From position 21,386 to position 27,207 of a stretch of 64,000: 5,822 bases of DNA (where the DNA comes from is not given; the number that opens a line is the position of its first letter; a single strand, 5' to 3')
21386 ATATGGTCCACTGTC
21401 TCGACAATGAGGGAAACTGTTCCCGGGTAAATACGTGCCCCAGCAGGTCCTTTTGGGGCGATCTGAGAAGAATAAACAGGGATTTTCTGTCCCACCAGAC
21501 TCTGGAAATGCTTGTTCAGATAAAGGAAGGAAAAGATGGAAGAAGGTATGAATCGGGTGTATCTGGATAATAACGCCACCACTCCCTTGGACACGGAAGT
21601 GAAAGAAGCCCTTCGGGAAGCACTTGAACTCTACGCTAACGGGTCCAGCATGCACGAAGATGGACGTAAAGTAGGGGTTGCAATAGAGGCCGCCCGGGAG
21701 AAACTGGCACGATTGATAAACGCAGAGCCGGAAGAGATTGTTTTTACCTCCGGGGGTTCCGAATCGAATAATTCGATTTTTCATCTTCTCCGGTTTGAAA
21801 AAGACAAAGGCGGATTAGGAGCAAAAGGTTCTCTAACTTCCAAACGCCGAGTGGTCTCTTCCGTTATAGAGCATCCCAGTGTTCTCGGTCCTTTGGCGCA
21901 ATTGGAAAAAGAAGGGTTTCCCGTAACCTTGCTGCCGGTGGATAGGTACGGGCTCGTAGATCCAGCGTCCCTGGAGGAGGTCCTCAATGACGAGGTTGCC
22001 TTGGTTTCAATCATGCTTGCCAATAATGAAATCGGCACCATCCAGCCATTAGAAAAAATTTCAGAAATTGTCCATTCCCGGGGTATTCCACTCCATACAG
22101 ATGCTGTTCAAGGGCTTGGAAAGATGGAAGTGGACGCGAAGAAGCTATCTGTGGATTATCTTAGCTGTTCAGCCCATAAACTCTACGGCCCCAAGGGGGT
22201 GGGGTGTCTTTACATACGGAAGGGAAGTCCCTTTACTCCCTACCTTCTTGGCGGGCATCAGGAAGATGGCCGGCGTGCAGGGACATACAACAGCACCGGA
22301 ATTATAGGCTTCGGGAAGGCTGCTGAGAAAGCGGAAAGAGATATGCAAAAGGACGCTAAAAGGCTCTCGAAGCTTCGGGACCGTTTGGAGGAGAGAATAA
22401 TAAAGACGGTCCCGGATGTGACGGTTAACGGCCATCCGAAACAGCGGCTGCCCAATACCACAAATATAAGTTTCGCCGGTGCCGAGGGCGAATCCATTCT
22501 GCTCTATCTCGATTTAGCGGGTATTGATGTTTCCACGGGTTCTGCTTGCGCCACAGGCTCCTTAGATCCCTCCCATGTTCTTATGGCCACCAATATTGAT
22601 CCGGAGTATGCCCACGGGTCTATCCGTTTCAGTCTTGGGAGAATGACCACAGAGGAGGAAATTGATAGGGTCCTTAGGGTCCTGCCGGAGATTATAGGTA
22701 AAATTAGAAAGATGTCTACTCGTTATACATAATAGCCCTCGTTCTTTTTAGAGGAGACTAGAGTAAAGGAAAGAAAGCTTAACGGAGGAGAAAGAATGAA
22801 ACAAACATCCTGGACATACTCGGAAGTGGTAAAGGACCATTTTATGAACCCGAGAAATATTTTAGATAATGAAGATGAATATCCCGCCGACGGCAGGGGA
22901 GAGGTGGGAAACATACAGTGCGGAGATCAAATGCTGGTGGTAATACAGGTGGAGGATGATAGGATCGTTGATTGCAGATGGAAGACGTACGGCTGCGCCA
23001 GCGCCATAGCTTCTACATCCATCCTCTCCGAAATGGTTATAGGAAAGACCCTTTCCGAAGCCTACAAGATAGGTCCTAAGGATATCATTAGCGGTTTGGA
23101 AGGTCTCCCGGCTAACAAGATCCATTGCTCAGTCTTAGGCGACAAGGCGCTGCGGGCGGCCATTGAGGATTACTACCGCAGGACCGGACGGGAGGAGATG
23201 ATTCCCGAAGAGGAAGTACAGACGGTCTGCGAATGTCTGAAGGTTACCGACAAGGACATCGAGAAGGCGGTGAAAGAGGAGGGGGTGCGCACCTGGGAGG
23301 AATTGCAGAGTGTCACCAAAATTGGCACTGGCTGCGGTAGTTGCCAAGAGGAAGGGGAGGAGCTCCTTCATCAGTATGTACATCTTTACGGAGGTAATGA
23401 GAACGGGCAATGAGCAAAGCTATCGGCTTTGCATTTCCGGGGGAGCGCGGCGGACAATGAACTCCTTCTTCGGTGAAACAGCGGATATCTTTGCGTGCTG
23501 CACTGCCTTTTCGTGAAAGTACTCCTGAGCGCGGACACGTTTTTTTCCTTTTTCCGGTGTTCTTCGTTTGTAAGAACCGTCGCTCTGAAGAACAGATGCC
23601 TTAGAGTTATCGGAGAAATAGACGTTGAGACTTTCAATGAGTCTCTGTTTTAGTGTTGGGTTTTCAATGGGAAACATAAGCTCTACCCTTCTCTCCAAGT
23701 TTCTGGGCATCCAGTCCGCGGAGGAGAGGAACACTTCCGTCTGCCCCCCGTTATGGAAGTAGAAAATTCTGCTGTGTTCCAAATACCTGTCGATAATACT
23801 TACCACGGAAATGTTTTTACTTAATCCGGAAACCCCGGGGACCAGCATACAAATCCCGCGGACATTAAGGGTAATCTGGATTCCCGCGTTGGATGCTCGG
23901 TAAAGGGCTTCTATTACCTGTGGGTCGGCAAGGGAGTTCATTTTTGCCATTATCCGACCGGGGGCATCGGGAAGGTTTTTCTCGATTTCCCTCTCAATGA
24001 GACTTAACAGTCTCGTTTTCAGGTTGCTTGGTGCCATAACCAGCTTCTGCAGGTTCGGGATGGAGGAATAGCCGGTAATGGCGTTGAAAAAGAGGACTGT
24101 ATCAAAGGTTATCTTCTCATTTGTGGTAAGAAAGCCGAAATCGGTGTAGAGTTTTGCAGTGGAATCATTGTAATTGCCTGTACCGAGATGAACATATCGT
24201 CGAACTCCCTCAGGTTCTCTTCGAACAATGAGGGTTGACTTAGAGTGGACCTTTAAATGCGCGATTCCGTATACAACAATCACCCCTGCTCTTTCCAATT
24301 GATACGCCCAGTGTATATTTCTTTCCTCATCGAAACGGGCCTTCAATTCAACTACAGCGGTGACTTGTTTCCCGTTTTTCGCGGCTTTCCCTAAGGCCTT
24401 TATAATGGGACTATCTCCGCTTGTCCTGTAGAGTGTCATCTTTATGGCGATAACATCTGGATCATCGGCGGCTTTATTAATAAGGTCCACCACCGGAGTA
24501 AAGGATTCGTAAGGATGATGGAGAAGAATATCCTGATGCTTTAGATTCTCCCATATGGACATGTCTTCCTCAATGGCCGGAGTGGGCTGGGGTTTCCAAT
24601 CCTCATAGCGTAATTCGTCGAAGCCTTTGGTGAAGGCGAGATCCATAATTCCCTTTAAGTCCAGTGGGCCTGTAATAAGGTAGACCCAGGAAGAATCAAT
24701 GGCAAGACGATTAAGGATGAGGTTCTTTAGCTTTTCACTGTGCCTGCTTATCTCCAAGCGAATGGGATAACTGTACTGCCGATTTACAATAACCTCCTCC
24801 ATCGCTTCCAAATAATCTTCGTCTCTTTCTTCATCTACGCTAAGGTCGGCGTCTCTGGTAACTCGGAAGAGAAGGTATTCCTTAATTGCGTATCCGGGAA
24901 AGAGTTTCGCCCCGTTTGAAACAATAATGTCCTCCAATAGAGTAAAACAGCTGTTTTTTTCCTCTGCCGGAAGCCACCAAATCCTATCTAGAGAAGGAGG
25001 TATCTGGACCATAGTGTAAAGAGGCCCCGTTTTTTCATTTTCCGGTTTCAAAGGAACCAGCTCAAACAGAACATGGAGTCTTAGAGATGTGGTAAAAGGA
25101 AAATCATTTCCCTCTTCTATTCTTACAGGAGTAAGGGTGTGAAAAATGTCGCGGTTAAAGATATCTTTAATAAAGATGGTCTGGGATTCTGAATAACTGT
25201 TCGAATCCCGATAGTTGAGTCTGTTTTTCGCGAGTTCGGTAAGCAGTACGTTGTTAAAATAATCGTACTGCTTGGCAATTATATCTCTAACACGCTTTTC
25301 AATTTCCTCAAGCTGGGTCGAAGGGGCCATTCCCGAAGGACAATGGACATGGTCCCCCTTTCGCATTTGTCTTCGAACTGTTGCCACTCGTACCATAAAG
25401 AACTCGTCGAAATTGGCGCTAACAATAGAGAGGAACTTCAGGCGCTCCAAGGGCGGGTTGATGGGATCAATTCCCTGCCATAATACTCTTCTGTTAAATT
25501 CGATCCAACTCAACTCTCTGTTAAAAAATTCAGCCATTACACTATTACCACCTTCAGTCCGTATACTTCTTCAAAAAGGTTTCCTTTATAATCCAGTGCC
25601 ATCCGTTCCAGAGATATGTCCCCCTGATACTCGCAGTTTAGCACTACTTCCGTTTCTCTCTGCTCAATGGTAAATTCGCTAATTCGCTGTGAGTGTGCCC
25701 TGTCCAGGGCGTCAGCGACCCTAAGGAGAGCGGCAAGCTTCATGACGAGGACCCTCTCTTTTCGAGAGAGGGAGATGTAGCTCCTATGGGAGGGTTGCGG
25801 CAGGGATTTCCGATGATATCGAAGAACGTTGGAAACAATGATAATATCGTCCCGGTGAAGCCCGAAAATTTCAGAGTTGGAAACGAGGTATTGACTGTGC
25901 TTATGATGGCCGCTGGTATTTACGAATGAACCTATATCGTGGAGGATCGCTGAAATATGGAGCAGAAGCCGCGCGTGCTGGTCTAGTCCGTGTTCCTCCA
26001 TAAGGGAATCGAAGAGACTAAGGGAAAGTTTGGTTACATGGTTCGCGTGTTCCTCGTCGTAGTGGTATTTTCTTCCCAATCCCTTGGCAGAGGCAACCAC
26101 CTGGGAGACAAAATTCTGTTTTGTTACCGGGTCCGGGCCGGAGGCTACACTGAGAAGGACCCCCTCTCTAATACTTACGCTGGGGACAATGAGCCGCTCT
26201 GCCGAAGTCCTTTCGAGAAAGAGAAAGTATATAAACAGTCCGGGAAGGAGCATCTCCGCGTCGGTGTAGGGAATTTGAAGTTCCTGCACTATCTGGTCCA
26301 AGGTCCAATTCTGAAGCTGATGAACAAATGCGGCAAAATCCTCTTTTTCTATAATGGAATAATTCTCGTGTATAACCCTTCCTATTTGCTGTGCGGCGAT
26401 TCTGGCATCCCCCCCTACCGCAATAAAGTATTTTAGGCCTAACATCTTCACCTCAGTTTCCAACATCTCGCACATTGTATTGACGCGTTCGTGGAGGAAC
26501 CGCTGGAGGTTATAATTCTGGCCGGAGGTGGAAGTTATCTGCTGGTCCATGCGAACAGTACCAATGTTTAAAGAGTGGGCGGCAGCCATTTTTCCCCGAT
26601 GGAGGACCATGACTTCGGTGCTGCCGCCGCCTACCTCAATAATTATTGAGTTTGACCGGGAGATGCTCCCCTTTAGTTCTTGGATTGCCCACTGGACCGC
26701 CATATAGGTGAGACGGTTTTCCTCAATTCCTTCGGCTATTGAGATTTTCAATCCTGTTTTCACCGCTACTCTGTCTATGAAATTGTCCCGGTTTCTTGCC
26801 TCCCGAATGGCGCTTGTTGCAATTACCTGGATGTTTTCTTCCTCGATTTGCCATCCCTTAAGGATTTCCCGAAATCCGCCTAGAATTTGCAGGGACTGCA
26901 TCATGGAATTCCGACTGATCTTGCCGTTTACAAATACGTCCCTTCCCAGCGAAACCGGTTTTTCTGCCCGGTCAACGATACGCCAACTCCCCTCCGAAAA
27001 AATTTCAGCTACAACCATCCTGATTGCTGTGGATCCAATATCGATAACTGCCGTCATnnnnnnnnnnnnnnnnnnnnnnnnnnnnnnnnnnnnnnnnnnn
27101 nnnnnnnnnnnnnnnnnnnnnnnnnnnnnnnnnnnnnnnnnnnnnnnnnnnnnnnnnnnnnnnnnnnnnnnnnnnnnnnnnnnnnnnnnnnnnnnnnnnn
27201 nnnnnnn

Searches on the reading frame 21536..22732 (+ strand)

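Call 45: search_protein_families(library=pfam, proteins=[window:21536-22732:+], max_evalue=0.00001)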
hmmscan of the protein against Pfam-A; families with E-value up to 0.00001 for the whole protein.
window:21536-22732:+ (398 aa): 1 family
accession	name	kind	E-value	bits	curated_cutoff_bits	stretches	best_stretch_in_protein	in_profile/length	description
PF00266.25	Aminotran_5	-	4.2e-82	276.5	21.5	1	8-379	1-371/371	Aminotransferase class-V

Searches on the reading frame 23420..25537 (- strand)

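Call 44: search_protein_families(library=pfam, proteins=[window:23420-25537:-], max_evalue=0.00001)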
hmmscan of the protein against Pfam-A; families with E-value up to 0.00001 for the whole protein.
window:23420-25537:- (705 aa): 5 families
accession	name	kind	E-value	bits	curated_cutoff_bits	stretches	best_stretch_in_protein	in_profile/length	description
PF17941.7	PP_kinase_C_1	-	2.8e-74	248.7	25.7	1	328-491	2-165/167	Polyphosphate kinase C-terminal domain 1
PF13090.12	PP_kinase_C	-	1.4e-67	226.9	25.8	1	499-671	1-172/172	Polyphosphate kinase C-terminal domain 2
PF02503.22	PP_kinase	-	1.1e-44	152.8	31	1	119-300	2-183/183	Polyphosphate kinase middle domain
PF13089.11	PP_kinase_N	-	1.5e-34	119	23.8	1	4-107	1-104/107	Polyphosphate kinase N-terminal domain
PF13091.12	PLDc_2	-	1.4e-09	38.3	27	0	351-477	3-121/132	PLD-like domain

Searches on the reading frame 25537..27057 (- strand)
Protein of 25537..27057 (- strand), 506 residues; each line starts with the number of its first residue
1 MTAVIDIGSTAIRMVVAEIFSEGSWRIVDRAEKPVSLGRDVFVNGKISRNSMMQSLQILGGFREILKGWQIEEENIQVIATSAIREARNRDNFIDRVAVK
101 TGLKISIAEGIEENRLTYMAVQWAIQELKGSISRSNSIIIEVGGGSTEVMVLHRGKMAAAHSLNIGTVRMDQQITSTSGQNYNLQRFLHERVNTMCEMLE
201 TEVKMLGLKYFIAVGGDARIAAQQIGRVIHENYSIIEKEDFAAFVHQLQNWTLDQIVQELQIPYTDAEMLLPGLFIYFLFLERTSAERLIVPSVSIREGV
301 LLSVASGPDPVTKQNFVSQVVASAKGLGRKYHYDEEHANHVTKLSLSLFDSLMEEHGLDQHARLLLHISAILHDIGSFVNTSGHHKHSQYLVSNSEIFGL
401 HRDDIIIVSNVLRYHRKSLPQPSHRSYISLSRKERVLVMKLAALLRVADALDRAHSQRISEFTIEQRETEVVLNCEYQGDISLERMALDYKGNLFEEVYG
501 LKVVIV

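Call 44: search_protein_families(library=pfam, proteins=[window:25537-27057:-], max_evalue=0.00001)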
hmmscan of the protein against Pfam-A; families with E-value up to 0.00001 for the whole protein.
window:25537-27057:- (506 aa): 2 families
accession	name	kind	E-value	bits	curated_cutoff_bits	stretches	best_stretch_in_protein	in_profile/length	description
PF02541.22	Ppx-GppA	-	2.9e-36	125.8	27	1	22-304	7-281/285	Ppx/GppA phosphatase family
PF21447.3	Ppx-GppA_III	-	3.8e-29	102.2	27.3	1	323-474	5-157/177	Ppx/GppA phosphatase, domain III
